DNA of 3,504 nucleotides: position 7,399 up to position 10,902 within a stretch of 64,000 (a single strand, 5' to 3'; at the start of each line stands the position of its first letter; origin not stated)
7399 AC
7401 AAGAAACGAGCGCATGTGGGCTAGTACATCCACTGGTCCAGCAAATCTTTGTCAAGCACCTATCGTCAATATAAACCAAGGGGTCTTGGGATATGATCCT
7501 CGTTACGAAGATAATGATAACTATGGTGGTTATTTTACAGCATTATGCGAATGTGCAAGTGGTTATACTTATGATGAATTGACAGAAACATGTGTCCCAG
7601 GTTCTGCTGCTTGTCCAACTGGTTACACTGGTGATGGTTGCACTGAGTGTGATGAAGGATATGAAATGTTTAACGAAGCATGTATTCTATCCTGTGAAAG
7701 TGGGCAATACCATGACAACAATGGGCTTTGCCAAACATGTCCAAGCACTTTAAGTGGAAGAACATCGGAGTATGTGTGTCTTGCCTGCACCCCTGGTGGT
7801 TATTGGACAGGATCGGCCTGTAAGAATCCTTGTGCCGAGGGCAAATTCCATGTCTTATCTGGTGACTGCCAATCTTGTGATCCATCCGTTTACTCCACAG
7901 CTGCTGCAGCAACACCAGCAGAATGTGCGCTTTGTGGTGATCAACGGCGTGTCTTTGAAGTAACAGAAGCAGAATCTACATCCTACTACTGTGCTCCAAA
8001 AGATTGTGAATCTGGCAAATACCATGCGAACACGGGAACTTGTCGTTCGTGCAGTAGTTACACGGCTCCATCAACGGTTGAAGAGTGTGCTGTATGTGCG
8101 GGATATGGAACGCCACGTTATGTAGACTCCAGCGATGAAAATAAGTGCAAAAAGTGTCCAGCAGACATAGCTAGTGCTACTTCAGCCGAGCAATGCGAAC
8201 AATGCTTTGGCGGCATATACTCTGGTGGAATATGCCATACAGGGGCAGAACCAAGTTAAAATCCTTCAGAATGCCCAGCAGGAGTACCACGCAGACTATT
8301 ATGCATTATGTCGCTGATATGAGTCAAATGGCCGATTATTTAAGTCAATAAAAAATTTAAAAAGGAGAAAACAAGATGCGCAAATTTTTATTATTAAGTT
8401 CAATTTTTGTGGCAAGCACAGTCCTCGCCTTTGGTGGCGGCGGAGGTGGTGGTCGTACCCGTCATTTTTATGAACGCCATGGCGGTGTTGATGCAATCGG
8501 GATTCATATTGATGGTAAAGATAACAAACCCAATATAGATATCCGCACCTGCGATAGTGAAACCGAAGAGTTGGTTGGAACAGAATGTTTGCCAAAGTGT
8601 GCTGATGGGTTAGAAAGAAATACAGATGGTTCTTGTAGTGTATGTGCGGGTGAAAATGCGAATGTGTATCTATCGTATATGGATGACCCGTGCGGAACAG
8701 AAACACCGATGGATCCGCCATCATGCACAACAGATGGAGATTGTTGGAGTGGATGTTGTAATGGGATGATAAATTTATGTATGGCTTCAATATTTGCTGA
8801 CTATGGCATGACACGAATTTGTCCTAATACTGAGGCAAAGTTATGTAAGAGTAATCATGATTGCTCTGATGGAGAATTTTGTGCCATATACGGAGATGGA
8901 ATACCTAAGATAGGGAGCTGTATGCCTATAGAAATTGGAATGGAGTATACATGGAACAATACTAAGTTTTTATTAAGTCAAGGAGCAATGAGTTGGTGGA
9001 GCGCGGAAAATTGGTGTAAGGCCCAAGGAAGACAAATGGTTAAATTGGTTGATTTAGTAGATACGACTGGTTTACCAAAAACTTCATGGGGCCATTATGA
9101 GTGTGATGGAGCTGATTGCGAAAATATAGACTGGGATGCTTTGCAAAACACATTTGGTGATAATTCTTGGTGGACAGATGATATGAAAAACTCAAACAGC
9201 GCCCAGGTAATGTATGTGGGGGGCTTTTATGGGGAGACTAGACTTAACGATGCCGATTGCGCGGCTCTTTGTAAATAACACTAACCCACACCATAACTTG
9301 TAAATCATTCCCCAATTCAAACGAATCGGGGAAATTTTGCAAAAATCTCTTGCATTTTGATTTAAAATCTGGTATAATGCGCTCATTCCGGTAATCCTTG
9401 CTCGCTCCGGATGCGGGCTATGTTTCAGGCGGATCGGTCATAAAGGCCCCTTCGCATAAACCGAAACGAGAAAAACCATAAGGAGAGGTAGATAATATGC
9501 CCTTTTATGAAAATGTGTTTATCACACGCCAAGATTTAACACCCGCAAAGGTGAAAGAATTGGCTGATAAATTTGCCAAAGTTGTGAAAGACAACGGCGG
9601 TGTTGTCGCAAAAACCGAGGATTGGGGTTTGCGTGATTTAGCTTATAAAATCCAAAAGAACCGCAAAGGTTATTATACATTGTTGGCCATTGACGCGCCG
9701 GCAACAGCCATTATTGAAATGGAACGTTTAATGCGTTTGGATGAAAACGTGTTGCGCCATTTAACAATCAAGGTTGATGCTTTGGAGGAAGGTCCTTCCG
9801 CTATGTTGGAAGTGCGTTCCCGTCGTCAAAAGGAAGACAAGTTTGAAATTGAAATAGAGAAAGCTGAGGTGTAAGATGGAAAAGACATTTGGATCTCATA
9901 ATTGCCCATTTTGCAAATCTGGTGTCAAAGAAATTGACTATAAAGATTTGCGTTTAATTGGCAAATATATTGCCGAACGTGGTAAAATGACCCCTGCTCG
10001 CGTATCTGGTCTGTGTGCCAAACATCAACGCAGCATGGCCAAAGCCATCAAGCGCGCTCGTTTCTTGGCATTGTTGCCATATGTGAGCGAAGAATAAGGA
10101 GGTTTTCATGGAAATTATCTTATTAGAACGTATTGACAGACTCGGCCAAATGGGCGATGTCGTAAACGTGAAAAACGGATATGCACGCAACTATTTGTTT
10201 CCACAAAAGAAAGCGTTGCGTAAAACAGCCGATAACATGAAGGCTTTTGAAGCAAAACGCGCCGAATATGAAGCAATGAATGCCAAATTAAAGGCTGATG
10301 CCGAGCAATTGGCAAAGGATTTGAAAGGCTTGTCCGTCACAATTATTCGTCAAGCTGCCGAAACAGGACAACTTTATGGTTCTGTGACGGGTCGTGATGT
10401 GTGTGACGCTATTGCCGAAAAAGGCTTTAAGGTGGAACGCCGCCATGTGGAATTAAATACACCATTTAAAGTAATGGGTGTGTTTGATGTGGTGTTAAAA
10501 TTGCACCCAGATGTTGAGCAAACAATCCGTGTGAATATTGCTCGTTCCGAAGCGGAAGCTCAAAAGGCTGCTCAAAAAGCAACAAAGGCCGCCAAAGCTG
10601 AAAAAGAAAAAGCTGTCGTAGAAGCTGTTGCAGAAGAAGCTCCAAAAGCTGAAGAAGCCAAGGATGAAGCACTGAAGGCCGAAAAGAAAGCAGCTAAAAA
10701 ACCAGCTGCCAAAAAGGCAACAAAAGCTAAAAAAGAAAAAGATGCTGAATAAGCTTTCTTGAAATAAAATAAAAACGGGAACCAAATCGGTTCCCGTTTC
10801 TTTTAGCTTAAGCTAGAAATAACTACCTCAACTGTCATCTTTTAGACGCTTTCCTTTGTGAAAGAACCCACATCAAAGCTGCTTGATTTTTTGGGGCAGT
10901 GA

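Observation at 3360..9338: Four-gene operon of secreted, cysteine-rich, eukaryote-like proteins plus a Sel1-repeat protein between yidC and rpsF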

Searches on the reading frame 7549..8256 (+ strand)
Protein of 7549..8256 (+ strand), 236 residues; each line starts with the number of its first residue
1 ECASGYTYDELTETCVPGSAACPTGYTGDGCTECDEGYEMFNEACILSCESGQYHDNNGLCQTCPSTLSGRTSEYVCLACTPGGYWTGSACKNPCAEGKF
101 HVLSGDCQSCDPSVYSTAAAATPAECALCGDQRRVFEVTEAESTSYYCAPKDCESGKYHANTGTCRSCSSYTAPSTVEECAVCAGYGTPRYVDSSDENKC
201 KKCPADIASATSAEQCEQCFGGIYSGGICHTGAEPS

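Call 43: search_protein_families(library=pfam, proteins=[window:7549-8256:+], max_evalue=10)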
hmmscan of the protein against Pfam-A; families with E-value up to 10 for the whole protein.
window:7549-8256:+ (236 aa): 1 family
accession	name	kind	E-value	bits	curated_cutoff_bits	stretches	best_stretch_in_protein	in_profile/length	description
PF23091.2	TNFR_ELAPOR1_6th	-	0.025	14.9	33.2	5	153-191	2-40/41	ELAPOR1-like, TNF receptor-like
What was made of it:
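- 7552..8256 (+): C-terminal Cys-rich region of C (aa 681-915). It begins with the second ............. copy and is modelled as an elongated beta-hairpin stalk. Pfam TNFR_ELAPOR1 E 0.025, below cut-off (call 43).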

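Call 51: find_homologous_proteins(query=window:7552-8256:+, max_evalue=0.001)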
Query window:7552-8256:+ (235 aa): 1 proteins with E <= 0.001 among 374 candidates.
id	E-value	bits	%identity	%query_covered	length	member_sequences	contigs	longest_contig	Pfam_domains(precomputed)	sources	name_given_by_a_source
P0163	1.4e-44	171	49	81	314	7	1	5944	-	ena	-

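Call 62: predict_structure(alignment_id=A6)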
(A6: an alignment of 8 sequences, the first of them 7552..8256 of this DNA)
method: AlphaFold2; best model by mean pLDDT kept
length: 235 residues; sequences in the alignment: 8
mean_pLDDT: 75.2   pTM: 0.44
mean pLDDT of the five models: 75.2, 75.1, 75.0, 72.8, 72.0
residues with pLDDT >= 90: 4; 70-90: 166; 50-70: 53; < 50: 12
segments of 3 or more residues with pLDDT < 50: 66-74, 233-235
pLDDT, mean of each block of 10 residues (from residue 1): 69 68 79 83 80 71 52 50 62 85 87 84 87 85 85 73 72 65 74 73 85 86 87 48
secondary structure, 60 per line:
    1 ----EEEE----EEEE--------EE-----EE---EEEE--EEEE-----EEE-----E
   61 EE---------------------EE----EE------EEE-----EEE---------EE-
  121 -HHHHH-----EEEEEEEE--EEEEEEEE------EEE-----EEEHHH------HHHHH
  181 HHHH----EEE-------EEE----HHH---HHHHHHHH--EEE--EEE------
elements in order: E5-8 E13-16 E37-40 E43-46 E52-54 E60-62 E98-100 E106-108 H122-126 E132-139 E142-149 E156-158 E164-166 H176-184 E189-191 E199-201 H212-219 E222-224 E227-229
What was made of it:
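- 7552..8256 (+): AF2 pLDDT 75, pTM 0.44 (call 62).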

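Call 64: fold_search(model_id=the predicted structure, library=pdb)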
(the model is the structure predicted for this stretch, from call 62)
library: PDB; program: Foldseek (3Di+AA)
matches with E <= 10: 149; with E <= 0.001: 0
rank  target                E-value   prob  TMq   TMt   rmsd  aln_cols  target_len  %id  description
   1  3s6x_A                8.0e-02  0.08  0.11  0.10  23.2       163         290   12  Structure of reovirus attachment protein sigma1 in complex with alpha-2,3-sialyllactose (released 2011-11-23)
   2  10ft_B                9.0e-02  0.07  0.11  0.12  19.6       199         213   13  Cryo-EM structure of receptor tyrosine kinase ROS1 in complex with NELL2 (released 2026-02-25)
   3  8on5_B                1.7e-01  0.13  0.13  0.15  15.4       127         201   11  Structure of the tail fibre from an extracellular contractile injection system from Photorhabdus bacteria (released 2024-04-10)
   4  8uur_A                1.7e-01  0.12  0.15  0.15  18.5       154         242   13  Structure of Serratia proteamaculans antifeeding prophage mini-fibre (AfpX13) (released 2025-08-27)
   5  2hey_R                1.9e-01  0.08  0.16  0.19  10.3       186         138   16  Crystal structure of murine OX40L bound to human OX40 (released 2006-08-29)
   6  3s6z_C                2.0e-01  0.07  0.12  0.10  22.5       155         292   12  Structure of reovirus attachment protein sigma1 in complex with alpha-2,8-disialyllactose (released 2011-11-23)
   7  6gao_C                2.1e-01  0.25  0.13  0.14   8.8        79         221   15  Crystal structure of the T1L reovirus sigma1 coiled coil tail and body (released 2018-04-25)
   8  6gao_A                2.1e-01  0.23  0.13  0.14   8.9        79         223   14  Crystal structure of the T1L reovirus sigma1 coiled coil tail and body (released 2018-04-25)
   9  8on5_A                2.1e-01  0.12  0.13  0.15  15.7       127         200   11  Structure of the tail fibre from an extracellular contractile injection system from Photorhabdus bacteria (released 2024-04-10)
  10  6gao_B                2.6e-01  0.23  0.13  0.13   9.0        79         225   14  Crystal structure of the T1L reovirus sigma1 coiled coil tail and body (released 2018-04-25)
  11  3s6x_C                2.7e-01  0.06  0.12  0.10  23.1       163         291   12  Structure of reovirus attachment protein sigma1 in complex with alpha-2,3-sialyllactose (released 2011-11-23)
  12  8on5_E                2.9e-01  0.10  0.14  0.15  15.7       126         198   12  Structure of the tail fibre from an extracellular contractile injection system from Photorhabdus bacteria (released 2024-04-10)
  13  3s6x_B                3.1e-01  0.05  0.12  0.10  22.9       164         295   13  Structure of reovirus attachment protein sigma1 in complex with alpha-2,3-sialyllactose (released 2011-11-23)
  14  8jxh_B                3.3e-01  0.04  0.11  0.04  19.6       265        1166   14  rat megalin RAP complex wingA (released 2024-06-19)
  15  8yx9_K                3.7e-01  0.07  0.15  0.20  11.3       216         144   13  CD40 in complex with Dacetuzumab Fab (released 2024-05-08)
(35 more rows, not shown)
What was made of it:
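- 7552..8256 (+): Foldseek gave nothing significant: a mix of TNFR, furin-like, EGF and fibre-shaft hits, E >= 0.08, probability <= 0.25 (call 64).
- Tried and rejected: Foldseek of the C-terminal stalk model: nothing significant (call 64).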

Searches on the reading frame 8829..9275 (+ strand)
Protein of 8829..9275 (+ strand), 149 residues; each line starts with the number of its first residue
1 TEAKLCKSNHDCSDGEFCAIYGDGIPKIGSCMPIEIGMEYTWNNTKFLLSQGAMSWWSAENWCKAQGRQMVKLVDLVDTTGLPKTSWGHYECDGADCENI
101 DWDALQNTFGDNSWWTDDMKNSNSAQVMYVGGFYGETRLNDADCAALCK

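Call 23: search_solved_structures(query=A2, max_evalue=10, show_alignments=2)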
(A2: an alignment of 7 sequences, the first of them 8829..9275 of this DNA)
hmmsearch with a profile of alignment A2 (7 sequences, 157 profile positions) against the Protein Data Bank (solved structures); distinct sequences matched with E-value up to 10: 0.
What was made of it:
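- On C-type lectins proper (Pfam Lectin_C, Ca-dependent carbohydrate recognition): No PDB sequence hit with profile A2 (call 23).
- Tried and rejected: PDB sequence searches: the module profile gave nothing (call 23).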

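Call 31: search_protein_representatives(alignment_id=A3)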
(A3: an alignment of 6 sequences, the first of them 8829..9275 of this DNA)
Query: 6 sequences, 166 profile positions. Proteins with E-value up to 0.001 (for the whole library): 601; up to 1e-10: 238; up to 1e-30: 18. The best 150 are listed.
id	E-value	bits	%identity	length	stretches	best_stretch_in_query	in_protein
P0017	2.1e-86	304.3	-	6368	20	3-165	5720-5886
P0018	4.0e-86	303.4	-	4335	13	3-98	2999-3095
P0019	1.8e-82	291.5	-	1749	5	4-142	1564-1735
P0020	8.0e-58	211.3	-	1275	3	5-117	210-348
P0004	2.5e-53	196.7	-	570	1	2-166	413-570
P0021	4.7e-50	186.1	-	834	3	4-135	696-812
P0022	5.4e-49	182.6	-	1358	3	3-134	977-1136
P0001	1.0e-44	168.7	-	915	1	2-166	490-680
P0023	1.0e-44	168.7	-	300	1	1-148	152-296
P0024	1.6e-42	161.5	-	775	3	1-126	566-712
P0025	3.1e-42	160.6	-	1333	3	4-165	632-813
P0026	1.2e-41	158.7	-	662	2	4-152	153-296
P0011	1.5e-41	158.4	-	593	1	1-146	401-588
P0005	4.2e-40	153.7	-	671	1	1-165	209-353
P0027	9.9e-38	146.0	-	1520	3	5-134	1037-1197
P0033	2.9e-30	121.7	-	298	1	2-134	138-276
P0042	1.2e-26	109.9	-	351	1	1-132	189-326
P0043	1.5e-26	109.6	-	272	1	2-165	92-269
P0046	2.9e-25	105.4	-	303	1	4-165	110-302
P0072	2.8e-21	92.5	-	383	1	3-145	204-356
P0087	4.4e-20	88.6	-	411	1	3-148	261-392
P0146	1.2e-15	74.1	-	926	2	26-165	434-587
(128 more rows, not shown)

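Call 43: search_protein_families(library=pfam, proteins=[window:8829-9275:+], max_evalue=10)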
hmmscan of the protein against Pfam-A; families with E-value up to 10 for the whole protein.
window:8829-9275:+ (149 aa): 2 families
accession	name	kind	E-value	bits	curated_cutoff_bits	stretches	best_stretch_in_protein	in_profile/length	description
PF02977.21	CarbpepA_inh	-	0.0017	18.5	25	1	4-24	10-25/46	Carboxypeptidase A inhibitor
PF04706.18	Dickkopf_N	-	0.12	13.1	25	1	6-32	2-24/51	Dickkopf N-terminal cysteine-rich region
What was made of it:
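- Pfam Lectin_C and PDB sequence searches give no hit (calls 23, 43).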

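Call 46: list_cluster_members(proteins=[P0033, P0043, P0046, P0042, P0087, P0072, P0017, P0019, P0005, P0011])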
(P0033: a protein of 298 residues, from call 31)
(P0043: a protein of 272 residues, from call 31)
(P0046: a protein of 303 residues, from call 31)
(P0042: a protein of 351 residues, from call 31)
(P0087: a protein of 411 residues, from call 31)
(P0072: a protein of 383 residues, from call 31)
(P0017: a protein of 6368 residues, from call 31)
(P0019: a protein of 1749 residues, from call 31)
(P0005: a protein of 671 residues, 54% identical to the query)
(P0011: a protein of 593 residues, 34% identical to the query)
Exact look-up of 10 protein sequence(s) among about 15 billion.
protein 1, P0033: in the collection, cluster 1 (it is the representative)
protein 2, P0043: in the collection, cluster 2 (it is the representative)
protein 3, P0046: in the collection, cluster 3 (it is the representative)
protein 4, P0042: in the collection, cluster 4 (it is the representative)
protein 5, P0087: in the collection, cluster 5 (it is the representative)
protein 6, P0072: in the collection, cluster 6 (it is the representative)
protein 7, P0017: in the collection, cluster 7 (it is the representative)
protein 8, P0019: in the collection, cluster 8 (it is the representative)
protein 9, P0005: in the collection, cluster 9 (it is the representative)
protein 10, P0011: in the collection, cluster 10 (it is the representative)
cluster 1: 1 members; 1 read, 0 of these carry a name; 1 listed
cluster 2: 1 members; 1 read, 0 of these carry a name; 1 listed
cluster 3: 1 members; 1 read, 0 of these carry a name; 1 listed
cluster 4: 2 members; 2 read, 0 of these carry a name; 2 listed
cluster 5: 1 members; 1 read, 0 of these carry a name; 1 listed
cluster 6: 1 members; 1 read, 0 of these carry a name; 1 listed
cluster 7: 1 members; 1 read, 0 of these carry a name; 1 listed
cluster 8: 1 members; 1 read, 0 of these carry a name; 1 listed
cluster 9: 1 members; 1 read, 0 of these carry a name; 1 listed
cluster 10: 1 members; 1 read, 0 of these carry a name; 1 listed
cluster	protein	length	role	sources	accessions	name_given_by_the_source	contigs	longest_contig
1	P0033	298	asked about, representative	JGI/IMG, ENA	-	-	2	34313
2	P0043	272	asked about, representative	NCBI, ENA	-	-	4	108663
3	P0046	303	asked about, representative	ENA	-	-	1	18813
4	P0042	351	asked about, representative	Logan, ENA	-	-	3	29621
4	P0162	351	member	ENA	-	-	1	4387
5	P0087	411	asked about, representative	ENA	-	-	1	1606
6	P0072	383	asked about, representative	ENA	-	-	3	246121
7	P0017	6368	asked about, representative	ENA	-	-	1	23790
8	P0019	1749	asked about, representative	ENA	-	-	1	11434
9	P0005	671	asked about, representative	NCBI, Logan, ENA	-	-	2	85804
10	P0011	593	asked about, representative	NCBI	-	-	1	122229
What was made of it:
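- Tried and rejected: Cluster look-up for names or taxonomy of family members: no names (call 46).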

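Call 47: find_encoding_contigs(protein=P0072, flank=10000, max_places=2)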
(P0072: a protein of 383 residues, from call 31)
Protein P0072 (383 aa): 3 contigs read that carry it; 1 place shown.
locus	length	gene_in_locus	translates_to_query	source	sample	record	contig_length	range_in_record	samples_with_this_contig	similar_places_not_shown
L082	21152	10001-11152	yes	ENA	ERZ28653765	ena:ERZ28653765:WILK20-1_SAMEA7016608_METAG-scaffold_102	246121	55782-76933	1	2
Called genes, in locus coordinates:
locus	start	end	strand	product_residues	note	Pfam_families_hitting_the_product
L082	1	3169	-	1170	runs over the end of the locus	PF01855:POR_N, PF17147:PFOR_II, PF01558:POR, PF10371:EKR, PF12838:Fer4_7, PF13183:Fer4_8, PF13237:Fer4_10, PF13484:Fer4_16, +7 more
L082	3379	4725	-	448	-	-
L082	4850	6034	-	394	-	PF00162:PGK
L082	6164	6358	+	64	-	-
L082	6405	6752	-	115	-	PF10691:DUF2497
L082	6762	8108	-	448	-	PF02321:OEP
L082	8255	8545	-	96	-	-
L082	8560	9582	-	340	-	PF00579:tRNA-synt_1b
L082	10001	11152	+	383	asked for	-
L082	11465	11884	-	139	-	PF21157:DksA_N, PF01258:zf-dskA_traR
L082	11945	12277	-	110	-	PF12647:RNHCP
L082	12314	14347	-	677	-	PF02922:CBM_48, PF00128:Alpha-amylase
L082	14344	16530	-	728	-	PF22019:GlgB_N, PF02922:CBM_48, PF00128:Alpha-amylase, PF02806:Alpha-amylase_C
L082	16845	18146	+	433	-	-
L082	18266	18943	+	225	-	PF01427:Peptidase_M15, PF02557:VanY (weak)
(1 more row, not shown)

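Call 48: find_encoding_contigs(protein=P0043, flank=10000, max_places=2)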
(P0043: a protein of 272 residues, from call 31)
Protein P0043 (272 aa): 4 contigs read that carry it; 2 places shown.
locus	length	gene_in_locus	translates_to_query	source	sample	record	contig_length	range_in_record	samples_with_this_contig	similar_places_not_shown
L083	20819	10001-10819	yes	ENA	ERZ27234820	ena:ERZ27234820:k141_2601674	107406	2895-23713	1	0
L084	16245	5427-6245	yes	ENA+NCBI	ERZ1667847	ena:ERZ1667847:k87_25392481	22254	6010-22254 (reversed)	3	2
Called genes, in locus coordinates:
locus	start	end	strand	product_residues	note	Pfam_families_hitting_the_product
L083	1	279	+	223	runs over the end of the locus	PF07650:KH_2, PF00189:Ribosomal_S3_C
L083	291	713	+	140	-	PF00252:Ribosomal_L16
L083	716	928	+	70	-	PF00831:Ribosomal_L29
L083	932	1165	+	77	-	PF00366:Ribosomal_S17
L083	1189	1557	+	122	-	PF00238:Ribosomal_L14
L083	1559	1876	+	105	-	PF00467:KOW, PF17136:ribosomal_L24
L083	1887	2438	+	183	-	PF00281:Ribosomal_L5, PF00673:Ribosomal_L5_C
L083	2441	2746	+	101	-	PF00253:Ribosomal_S14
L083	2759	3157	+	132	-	PF00410:Ribosomal_S8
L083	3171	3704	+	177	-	PF00347:Ribosomal_L6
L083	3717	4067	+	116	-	PF00861:Ribosomal_L18p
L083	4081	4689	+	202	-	PF00333:Ribosomal_S5, PF03719:Ribosomal_S5_C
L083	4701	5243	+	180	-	PF00828:Ribosomal_L27A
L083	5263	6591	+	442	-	PF00344:SecY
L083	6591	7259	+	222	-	PF00406:ADK, PF13207:AAA_17, PF05191:ADK_lid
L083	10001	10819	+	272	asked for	-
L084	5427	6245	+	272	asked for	-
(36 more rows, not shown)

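Call 49: search_protein_families(library=ncbifam, proteins=[P0072, P0042, P0087, P0033, P0043], max_evalue=1)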
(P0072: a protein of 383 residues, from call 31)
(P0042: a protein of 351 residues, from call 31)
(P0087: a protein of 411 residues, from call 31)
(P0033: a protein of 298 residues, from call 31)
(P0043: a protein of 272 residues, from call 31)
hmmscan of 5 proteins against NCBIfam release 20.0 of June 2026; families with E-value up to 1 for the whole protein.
P0072 (383 aa): 2 families
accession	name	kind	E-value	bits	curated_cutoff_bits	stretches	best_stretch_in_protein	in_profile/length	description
NF007862.0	PRK10574.1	equivalog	0.025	14.7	138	1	8-47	4-43/145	prepilin peptidase-dependent pilin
NF033928.1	alph_xenorhab_A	subfamily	0.059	12.6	125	1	19-65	216-262/339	alpha-xenorhabdolysin family binary toxin subunit A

P0042 (351 aa): 5 families
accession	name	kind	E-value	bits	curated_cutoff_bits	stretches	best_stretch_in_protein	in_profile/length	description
TIGR04201.1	Myxo_Cys_RPT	repeat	0.0031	17.6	25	1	194-207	5-18/22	Cys-rich repeat-containing protein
NF007862.0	PRK10574.1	equivalog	0.0087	16.2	138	1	8-58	3-53/145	prepilin peptidase-dependent pilin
NF007800.0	PRK10506.1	equivalog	0.013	15.3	158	1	6-56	5-55/163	prepilin peptidase-dependent protein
TIGR01708.2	typeII_sec_gspH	equivalog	0.062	13.3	80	1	10-62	2-51/169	type II secretion system minor pseudopilin GspH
TIGR02532.1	IV_pilin_GFxxxE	domain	0.86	9.6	16.3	0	13-31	5-23/24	prepilin-type N-terminal cleavage/methylation domain-containing protein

P0087 (411 aa): 3 families
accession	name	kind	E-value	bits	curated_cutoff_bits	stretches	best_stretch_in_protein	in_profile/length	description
TIGR04201.1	Myxo_Cys_RPT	repeat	0.035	14.3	25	1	263-277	4-18/22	Cys-rich repeat-containing protein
NF007862.0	PRK10574.1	equivalog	0.18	11.9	138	1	4-45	2-43/145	prepilin peptidase-dependent pilin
TIGR02532.1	IV_pilin_GFxxxE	domain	0.82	9.6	16.3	0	10-28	5-23/24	prepilin-type N-terminal cleavage/methylation domain-containing protein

P0033 (298 aa): 0 families

P0043 (272 aa): 0 families
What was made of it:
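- Closest known: Myxococcal Cys-rich repeat. Same: The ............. knot before the module gives weak TIGR04201 hits in homologues (call 49).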

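Call 74: search_protein_families(library=pfam, proteins=[P0072, P0042, P0019, P0146], max_evalue=0.01)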
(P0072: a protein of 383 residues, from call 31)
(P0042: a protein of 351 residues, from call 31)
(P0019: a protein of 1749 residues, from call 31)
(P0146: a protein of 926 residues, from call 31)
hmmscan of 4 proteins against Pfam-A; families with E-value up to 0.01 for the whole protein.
P0072 (383 aa): 0 families

P0042 (351 aa): 1 family
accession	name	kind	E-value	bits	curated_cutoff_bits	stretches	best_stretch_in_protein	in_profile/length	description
PF01666.22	DX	-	0.0089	16.9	25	1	146-207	1-63/76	DX module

P0019 (1749 aa): 0 families

P0146 (926 aa): 0 families

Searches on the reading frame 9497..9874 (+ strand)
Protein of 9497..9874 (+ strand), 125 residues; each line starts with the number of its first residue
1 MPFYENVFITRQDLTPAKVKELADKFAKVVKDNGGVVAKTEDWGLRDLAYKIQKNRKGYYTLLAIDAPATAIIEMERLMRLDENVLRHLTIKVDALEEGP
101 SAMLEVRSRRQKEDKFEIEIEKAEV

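Call 85: search_protein_families(library=pfam, proteins=[window:9497-9874:+], max_evalue=0.001)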
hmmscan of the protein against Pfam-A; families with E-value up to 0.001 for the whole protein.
window:9497-9874:+ (125 aa): 1 family
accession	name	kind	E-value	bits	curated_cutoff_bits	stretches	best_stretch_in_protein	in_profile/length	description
PF01250.22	Ribosomal_S6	-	2.9e-32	111.1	27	1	4-92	2-90/90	Ribosomal protein S6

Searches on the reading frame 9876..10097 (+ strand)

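Call 85: search_protein_families(library=pfam, proteins=[window:9876-10097:+], max_evalue=0.001)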
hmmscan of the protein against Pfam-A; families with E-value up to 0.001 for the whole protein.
window:9876-10097:+ (73 aa): 1 family
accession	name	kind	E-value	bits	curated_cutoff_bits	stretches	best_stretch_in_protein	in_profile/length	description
PF01084.26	Ribosomal_S18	-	3.4e-24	85.1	21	1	17-67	2-52/52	Ribosomal protein S18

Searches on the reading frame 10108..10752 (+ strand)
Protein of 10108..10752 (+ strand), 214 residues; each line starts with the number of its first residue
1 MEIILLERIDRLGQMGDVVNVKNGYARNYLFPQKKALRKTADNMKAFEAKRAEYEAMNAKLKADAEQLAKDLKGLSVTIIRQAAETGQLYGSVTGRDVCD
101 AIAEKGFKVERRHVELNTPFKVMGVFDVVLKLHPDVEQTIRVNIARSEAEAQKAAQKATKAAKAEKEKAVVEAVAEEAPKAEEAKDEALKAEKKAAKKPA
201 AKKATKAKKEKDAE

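Call 85: search_protein_families(library=pfam, proteins=[window:10108-10752:+], max_evalue=0.001)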
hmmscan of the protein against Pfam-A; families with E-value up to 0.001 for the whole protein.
window:10108-10752:+ (214 aa): 2 families
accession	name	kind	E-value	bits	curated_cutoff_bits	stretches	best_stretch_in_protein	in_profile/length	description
PF03948.19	Ribosomal_L9_C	-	7.7e-25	87.6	23.2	1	63-145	1-85/86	Ribosomal protein L9, C-terminal domain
PF01281.25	Ribosomal_L9_N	-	2.9e-20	72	20.7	1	1-47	1-47/47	Ribosomal protein L9, N-terminal domain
